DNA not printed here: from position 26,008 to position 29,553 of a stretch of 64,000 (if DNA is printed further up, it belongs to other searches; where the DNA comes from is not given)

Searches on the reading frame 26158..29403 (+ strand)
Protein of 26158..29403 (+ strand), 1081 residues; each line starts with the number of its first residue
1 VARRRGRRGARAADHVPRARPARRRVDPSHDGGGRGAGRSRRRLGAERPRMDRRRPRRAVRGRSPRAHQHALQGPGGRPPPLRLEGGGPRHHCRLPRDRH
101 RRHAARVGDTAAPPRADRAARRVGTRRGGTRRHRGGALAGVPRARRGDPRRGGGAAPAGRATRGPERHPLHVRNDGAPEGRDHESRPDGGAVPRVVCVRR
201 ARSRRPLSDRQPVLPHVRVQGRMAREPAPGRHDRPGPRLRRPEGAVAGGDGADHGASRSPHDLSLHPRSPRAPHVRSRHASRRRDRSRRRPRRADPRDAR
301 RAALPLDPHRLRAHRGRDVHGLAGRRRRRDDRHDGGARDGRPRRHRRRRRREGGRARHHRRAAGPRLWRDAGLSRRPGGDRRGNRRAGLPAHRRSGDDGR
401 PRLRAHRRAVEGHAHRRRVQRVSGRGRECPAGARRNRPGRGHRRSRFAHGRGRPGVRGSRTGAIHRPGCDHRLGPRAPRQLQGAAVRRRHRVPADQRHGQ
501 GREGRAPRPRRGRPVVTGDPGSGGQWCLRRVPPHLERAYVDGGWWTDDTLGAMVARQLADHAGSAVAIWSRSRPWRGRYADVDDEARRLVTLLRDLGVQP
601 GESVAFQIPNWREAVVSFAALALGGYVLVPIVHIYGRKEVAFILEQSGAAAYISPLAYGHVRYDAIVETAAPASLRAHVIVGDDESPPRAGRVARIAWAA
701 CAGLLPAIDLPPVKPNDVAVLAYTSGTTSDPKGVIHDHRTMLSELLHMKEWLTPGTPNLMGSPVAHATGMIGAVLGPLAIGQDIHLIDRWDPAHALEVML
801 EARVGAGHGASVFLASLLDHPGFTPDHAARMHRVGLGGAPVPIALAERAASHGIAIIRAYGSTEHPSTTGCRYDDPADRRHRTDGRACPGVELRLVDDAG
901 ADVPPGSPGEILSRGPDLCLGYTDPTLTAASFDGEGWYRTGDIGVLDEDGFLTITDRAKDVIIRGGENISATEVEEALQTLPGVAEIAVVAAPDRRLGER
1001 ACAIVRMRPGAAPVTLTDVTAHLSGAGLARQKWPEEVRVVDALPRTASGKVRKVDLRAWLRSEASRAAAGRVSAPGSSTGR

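Call 70: search_protein_families(library=pfam, proteins=[window:26158-29403:+], max_evalue=0.00001)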
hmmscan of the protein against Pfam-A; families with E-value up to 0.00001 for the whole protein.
window:26158-29403:+ (1081 aa): 2 families
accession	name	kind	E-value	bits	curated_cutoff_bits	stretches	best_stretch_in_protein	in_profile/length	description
PF00501.34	AMP-binding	-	1.8e-62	211.8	29.9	1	578-922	23-383/384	AMP-binding enzyme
PF13193.12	AMP-binding_C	-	2.5e-15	57.6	24.5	1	973-1050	1-76/76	AMP-binding enzyme C-terminal domain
